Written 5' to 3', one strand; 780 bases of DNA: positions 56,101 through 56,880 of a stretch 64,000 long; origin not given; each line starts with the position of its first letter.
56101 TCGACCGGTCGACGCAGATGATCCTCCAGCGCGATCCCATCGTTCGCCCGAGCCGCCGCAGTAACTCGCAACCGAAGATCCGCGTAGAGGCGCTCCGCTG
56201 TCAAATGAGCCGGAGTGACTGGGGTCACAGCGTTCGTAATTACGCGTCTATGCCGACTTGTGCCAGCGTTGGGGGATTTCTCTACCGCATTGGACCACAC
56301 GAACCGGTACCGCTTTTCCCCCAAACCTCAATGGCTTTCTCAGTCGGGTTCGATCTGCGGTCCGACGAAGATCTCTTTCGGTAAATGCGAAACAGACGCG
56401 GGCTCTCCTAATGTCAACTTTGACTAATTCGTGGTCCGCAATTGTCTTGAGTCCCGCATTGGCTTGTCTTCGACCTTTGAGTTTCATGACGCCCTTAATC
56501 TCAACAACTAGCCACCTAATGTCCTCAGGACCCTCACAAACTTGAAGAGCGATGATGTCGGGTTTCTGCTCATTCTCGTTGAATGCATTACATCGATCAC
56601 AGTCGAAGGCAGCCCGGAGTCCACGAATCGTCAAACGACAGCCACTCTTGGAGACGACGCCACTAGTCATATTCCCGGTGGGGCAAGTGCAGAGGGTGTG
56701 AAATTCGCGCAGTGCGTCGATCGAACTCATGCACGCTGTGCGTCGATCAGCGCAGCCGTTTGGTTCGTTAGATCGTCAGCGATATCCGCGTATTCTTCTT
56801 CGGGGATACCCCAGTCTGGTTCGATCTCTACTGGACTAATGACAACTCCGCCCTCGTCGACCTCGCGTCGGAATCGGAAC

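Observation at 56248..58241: Candidate undescribed two-gene defence module: AAA_15/21-type ATPase plus Cys-cluster PD-(D/E)xK protein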

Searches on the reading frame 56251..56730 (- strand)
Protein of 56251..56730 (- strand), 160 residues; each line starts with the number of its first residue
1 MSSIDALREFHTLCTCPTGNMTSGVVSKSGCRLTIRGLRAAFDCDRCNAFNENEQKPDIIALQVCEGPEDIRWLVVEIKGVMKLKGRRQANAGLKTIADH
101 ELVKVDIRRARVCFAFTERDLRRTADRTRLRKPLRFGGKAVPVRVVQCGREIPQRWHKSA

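Call 3: search_protein_families(library=pfam, proteins=[window:56251-56730:-], max_evalue=0.1)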
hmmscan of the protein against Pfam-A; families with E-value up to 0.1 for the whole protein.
window:56251-56730:- (160 aa): 0 families

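Call 4: search_protein_families(library=padloc, proteins=[window:56251-56730:-], max_evalue=0.1)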
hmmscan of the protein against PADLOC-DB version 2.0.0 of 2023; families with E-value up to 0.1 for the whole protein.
window:56251-56730:- (160 aa): 0 families

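Call 5: search_protein_families(library=ncbifam, proteins=[window:56251-56730:-], max_evalue=0.1)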
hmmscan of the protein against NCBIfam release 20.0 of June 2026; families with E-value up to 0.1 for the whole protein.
window:56251-56730:- (160 aa): 0 families

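Call 6: find_homologous_proteins(query=window:56251-56730:-, max_evalue=0.001)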
Query window:56251-56730:- (160 aa): 3 proteins with E <= 0.001 among 32 candidates.
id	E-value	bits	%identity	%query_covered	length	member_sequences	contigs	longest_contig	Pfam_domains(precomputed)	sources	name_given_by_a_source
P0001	8.8e-55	203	59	99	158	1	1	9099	-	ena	-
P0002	1.1e-53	199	60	98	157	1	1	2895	-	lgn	-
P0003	8.1e-53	196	59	98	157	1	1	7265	-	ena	-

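Call 8: find_encoding_contigs(protein=P0001, flank=10000)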
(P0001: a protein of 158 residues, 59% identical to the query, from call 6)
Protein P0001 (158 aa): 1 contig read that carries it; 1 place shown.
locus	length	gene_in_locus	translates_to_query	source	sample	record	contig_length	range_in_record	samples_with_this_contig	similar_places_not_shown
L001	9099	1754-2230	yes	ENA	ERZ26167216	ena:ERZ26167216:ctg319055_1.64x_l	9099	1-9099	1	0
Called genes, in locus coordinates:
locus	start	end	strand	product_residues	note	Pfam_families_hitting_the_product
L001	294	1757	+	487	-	PF13175:AAA_15 (weak), PF13304:AAA_21, PF13175:AAA_15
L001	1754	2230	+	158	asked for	-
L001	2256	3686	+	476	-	PF02384:N6_Mtase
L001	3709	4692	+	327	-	PF18135:Type_ISP_C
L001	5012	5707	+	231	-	PF18135:Type_ISP_C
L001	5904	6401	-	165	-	PF00578:AhpC-TSA, PF08534:Redoxin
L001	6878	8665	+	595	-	PF02771:Acyl-CoA_dh_N, PF02770:Acyl-CoA_dh_M, PF00441:Acyl-CoA_dh_1, PF22924:ACOX_C_alpha1, PF08028:Acyl-CoA_dh_2, PF12806:Acyl-CoA_dh_C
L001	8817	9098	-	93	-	?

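Call 9: find_encoding_contigs(protein=P0003, flank=10000)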
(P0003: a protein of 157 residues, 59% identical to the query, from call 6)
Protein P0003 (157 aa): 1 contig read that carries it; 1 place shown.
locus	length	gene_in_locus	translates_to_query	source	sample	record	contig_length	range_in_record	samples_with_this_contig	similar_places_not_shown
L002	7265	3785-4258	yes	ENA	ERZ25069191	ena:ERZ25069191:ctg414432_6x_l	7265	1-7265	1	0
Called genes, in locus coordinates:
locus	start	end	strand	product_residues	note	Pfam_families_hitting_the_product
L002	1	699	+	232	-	?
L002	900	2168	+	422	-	PF13173:AAA_14, PF13635:DUF4143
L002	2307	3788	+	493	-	PF13175:AAA_15 (weak), PF13304:AAA_21, PF13175:AAA_15 (weak)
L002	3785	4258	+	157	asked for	-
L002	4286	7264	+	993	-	?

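Call 10: find_encoding_contigs(protein=P0002, flank=10000)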
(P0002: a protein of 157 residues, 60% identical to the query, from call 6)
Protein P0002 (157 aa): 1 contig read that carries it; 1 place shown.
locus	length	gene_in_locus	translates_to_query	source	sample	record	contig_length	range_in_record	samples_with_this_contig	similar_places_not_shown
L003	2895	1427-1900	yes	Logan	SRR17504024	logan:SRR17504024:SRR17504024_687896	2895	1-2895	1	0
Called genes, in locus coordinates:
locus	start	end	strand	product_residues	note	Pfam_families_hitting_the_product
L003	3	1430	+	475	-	?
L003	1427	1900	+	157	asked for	-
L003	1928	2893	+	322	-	?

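Call 21: predict_structure(alignment_id=A1)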
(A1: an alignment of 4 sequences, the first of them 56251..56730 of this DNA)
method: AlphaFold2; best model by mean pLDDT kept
length: 160 residues; sequences in the alignment: 4
mean_pLDDT: 71.9   pTM: 0.72
mean pLDDT of the five models: 71.9, 51.7, 43.5, 38.9, 34.9
residues with pLDDT >= 90: 0; 70-90: 107; 50-70: 37; < 50: 16
segments of 3 or more residues with pLDDT < 50: 16-21, 158-160
pLDDT, mean of each block of 10 residues (from residue 1): 52 51 71 83 75 77 76 73 69 78 62 83 69 82 85 65
secondary structure, 60 per line:
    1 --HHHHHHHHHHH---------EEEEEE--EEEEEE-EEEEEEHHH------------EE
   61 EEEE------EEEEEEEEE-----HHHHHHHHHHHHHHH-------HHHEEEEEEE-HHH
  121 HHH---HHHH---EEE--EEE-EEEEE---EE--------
elements in order: H3-13 E23-28 E31-36 E38-43 E59-64 E71-79 H85-99 E110-116 H118-123 H127-130 E134-136 E139-141 E143-147

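Call 22: search_protein_representatives(alignment_id=A1)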
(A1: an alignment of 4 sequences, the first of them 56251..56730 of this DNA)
Query: 4 sequences, 158 profile positions. Proteins with E-value up to 0.001 (for the whole library): 100; up to 1e-10: 42; up to 1e-30: 3. The best 100 are listed.
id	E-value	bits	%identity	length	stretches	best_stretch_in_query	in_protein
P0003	1.1e-85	301.5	-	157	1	1-157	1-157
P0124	3.0e-40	153.8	-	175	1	1-155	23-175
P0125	5.2e-35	136.8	-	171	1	1-152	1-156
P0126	1.7e-28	115.6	-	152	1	1-152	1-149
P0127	7.6e-27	110.2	-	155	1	1-150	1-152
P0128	1.1e-26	109.7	-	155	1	2-150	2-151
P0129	1.5e-26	109.3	-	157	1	3-150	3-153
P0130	1.0e-25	106.5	-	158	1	1-150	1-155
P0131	1.9e-25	105.7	-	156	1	1-150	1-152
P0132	2.4e-24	102.1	-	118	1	35-153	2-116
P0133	1.8e-23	99.2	-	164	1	4-118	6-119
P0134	1.2e-21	93.4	-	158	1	9-151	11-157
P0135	3.5e-21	91.8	-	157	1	1-151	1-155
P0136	5.1e-21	91.3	-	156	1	2-150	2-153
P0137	1.9e-20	89.4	-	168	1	5-136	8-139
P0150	2.0e-15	73.1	-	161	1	26-149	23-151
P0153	1.3e-14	70.5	-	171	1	4-154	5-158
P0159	1.3e-12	63.9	-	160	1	5-153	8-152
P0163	1.7e-11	60.3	-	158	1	4-151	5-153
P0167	3.4e-10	56.1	-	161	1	5-149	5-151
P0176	3.2e-08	49.7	-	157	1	1-155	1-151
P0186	1.6e-07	47.5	-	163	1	6-150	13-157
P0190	2.4e-07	46.8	-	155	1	5-151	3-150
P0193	5.3e-07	45.7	-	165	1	5-150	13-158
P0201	2.4e-06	43.6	-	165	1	5-152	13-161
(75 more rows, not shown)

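Call 25: search_protein_families(library=padloc, alignment_id=A2, max_evalue=0.01)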
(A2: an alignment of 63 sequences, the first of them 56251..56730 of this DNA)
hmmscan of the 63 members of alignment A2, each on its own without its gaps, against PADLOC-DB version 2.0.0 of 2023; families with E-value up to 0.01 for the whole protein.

A. member 1, window:56251-56730:- (160 aa): 0 families

B. families by the number of members that match (of 63 scanned): 5 families
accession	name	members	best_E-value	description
PDLC04668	PDC-M47B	11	6.5e-05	-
PDLC00397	SduA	2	0.0034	DUF4263 domain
PDLC04665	PDC-M47B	1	0.00027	-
PDLC04667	PDC-M47B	1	0.0057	-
PDLC04458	PDC-M15A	1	0.0066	-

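Call 35: search_solved_structures(query=A2, max_evalue=10)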
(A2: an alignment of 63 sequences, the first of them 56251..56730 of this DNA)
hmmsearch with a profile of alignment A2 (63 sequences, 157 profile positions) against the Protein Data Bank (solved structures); distinct sequences matched with E-value up to 10: 0.

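Call 37: search_protein_families(library=padloc, proteins=[P0153, P0159, P0163, P0176, P0186, P0190, P0193, P0201, P0150, P0167], max_evalue=0.1)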
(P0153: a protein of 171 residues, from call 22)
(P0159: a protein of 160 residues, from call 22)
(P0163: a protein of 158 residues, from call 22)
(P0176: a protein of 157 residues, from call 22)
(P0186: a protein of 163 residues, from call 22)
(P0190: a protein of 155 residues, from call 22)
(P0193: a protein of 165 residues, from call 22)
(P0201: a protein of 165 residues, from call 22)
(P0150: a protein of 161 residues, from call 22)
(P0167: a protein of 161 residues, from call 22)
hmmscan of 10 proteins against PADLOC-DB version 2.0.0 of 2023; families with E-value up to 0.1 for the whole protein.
P0153 (171 aa): 3 families
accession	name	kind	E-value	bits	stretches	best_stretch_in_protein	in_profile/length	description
PDLC04668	PDC-M47B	-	0.022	12.4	1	56-98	74-113/186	-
PDLC00396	SduA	-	0.039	11.4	1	56-83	96-121/230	DUF4263 domain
PDLC00397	SduA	-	0.049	11.3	1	57-108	98-147/227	DUF4263 domain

P0159 (160 aa): 1 family
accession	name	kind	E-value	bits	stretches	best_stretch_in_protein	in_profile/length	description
PDLC04668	PDC-M47B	-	0.0015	16.3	1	55-96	74-115/186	-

P0163 (158 aa): 2 families
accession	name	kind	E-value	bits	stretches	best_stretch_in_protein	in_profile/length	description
PDLC04668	PDC-M47B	-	0.0035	15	1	55-97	74-115/186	-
PDLC04667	PDC-M47B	-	0.0057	14.6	1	49-98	39-85/158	-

P0176 (157 aa): 0 families

P0186 (163 aa): 1 family
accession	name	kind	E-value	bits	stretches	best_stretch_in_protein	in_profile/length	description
PDLC00397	SduA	-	0.0034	15.1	1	35-103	77-138/227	DUF4263 domain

P0190 (155 aa): 1 family
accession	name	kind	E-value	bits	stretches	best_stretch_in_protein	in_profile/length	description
PDLC04668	PDC-M47B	-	0.0061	14.3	1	51-91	74-112/186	-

P0193 (165 aa): 0 families

P0201 (165 aa): 1 family
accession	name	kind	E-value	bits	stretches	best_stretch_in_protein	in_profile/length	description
PDLC04668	PDC-M47B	-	0.00038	18.2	1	39-102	44-113/186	-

P0150 (161 aa): 2 families
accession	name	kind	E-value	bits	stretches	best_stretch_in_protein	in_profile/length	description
PDLC04665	PDC-M47B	-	0.00027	18.6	1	48-93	71-114/202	-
PDLC04668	PDC-M47B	-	0.0075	14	1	50-93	71-112/186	-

P0167 (161 aa): 0 families

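Call 38: predict_structure(alignment_id=A2)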
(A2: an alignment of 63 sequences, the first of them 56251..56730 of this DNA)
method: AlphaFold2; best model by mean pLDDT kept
length: 160 residues; sequences in the alignment: 63
mean_pLDDT: 90.9   pTM: 0.87
mean pLDDT of the five models: 90.9, 90.6, 88.9, 88.6, 88.2
residues with pLDDT >= 90: 114; 70-90: 38; 50-70: 7; < 50: 1
segments of 3 or more residues with pLDDT < 50: none
pLDDT, mean of each block of 10 residues (from residue 1): 81 92 96 97 94 94 93 95 90 93 89 88 82 95 95 82
secondary structure, 60 per line:
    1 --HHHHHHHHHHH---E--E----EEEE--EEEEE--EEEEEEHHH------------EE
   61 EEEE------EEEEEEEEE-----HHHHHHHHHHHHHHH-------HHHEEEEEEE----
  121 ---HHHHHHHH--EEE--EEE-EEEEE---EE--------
elements in order: H3-13 E25-28 E31-35 E38-43 E59-64 E71-79 H85-99 E110-116 H124-131 E134-136 E139-141 E143-147

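Call 43: fold_search(model_id=the predicted structure, library=pdb)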
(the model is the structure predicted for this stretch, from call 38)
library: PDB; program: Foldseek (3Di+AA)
matches with E <= 10: 526; with E <= 0.001: 0
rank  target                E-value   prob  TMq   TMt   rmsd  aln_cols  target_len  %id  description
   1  8vxy_A                1.7e-02  0.82  0.35  0.25   7.8       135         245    7  Structure of HamA(E138A,K140A)B-plasmid DNA complex from the Escherichia coli Hachiman defense system (released 2024-03-13)
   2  8vx9_A                5.6e-02  0.60  0.33  0.22   6.8       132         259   12  Structure of HamAB apo complex from the Escherichia coli Hachiman defense system (released 2024-03-13)
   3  9ez7_A                6.0e-02  0.47  0.35  0.10  13.1       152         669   14  BsmI (Nicking top mutant) crystallized with Ca2+ and cognate dsDNA (released 2025-04-02)
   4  9f38_A                1.1e-01  0.38  0.34  0.10  13.5       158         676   13  BsmI (wild-type) crystallized with Ca2+ and cognate dsDNA (released 2025-04-02)
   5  2p14                  1.2e-01  0.51  0.33  0.29   7.5       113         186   12  Crystal structure of small subunit (R.BspD6I2) of the heterodimeric restriction endonuclease R.BspD6I (released 2008-03-11)
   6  6xl1_A                1.4e-01  0.41  0.27  0.14   9.3       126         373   10  crystal structure of cA4-activated Card1(D294N) (released 2020-12-30)
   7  1wte_MODEL_1_A        1.5e-01  0.38  0.28  0.19   6.2       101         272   14  Crystal structure of type II restrcition endonuclease, EcoO109I complexed with cognate DNA (released 2004-12-14)
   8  1esg_B                1.5e-01  0.30  0.28  0.23   6.2       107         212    8  RESTRICTION ENDONUCLEASE BAMHI BOUND TO A NON-SPECIFIC DNA. (released 2000-05-31)
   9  2fok_B                1.8e-01  0.44  0.27  0.09   4.8        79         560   16  STRUCTURE OF RESTRICTION ENDONUCLEASE FOKI (released 1998-06-17)
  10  8q44_B                2.1e-01  0.38  0.29  0.13   5.8        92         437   11  Crystal structure of cA4-bound Can2 (E364R) in complex with oligo-T DNA (released 2023-11-22)
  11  1bam                  2.1e-01  0.25  0.27  0.22   6.7       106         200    9  STRUCTURE OF RESTRICTION ENDONUCLEASE BAMHI PHASED AT 1.95 ANGSTROMS RESOLUTION BY MAD ANALYSIS (released 1995-02-27)
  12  8q42_B                2.3e-01  0.38  0.29  0.13   5.8        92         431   10  Crystal structure of cA4-bound Can2 (E341A) in complex with oligo-A DNA (released 2023-11-22)
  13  8q3z_A                2.6e-01  0.41  0.30  0.14   5.4        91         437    8  Crystal structure of cA4-bound Can2 from Thermoanaerobacter brockii (released 2023-11-22)
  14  8q43_B                2.8e-01  0.33  0.29  0.13   5.8        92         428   10  Crystal structure of cA4-bound Can2 (E341A) in complex with oligo-C DNA (released 2023-11-22)
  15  1wtd_B                2.9e-01  0.28  0.29  0.20   5.3        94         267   14  Crystal structure of type II restrcition endonuclease, EcoO109I DNA-free form (released 2004-12-14)
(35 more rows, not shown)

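Call 44: fold_search(model_id=the predicted structure, library=viral)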
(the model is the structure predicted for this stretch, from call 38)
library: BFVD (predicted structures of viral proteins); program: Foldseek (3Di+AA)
matches with E <= 10: 537; with E <= 0.001: 0
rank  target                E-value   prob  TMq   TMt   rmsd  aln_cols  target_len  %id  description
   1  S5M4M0                5.7e-03  0.98  0.39  0.25   5.0       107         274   20  Uncharacterized protein [Bacillus phage JL]
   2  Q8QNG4                1.1e-02  0.80  0.29  0.11  14.0        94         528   11  EsV-1-115 [Ectocarpus siliculosus virus 1 (isolate New Zealand/Kaikoura/1988)]
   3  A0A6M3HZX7            2.3e-02  0.75  0.28  0.36   6.3        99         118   15  (no name in the UniProt tables at hand)
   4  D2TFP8                2.6e-02  0.41  0.31  0.16  12.9       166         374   13  (no name in the UniProt tables at hand)
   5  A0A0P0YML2            3.4e-02  0.60  0.30  0.10   7.7       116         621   12  (no name in the UniProt tables at hand)
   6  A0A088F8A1            4.1e-02  0.90  0.32  0.34   5.0        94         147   11  (no name in the UniProt tables at hand)
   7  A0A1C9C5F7            4.4e-02  0.30  0.31  0.16  12.2       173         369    9  C2H2-type domain-containing protein [Heterosigma akashiwo virus 01]
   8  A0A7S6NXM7            4.9e-02  0.30  0.31  0.28  15.6       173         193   11  Uncharacterized protein [Bathycoccus sp. RCC716 virus 1]
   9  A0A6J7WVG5            6.8e-02  0.33  0.25  0.15   8.5       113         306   11  PD-(D/E)XK nuclease superfamily [uncultured Caudovirales phage]
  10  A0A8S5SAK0            7.2e-02  0.28  0.25  0.13   9.7       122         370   16  Competence protein [Siphoviridae sp. ctgaY24]
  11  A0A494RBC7            8.8e-02  0.28  0.27  0.30  12.0       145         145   11  (no name in the UniProt tables at hand)
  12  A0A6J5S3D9            9.9e-02  0.23  0.27  0.25  12.3       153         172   12  Uncharacterized protein [uncultured Caudovirales phage]
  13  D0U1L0                1.1e-01  0.16  0.27  0.19   9.7       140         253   10  Nuclear protein UL24 [Wood mouse herpesvirus]
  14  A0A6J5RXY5            1.2e-01  0.21  0.16  0.26   4.0        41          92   20  Uncharacterized protein [uncultured Caudovirales phage]
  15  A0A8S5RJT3            1.3e-01  0.13  0.20  0.17  12.3       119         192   15  DNA repair protein MmcB-like protein [virus sp. ctDJ83]
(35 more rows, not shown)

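Call 51: search_dna_similar(query=window:56251-56730:-, collection=plasmids, mode=protein, max_evalue=1, max_rows=15)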
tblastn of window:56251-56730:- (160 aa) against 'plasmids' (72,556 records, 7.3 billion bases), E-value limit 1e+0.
No match.

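Call 84: search_dna_similar(query=window:56251-56730:-, collection=phages, mode=protein, max_evalue=1, max_rows=10)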
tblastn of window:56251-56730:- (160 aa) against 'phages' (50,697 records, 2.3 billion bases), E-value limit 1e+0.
No match.
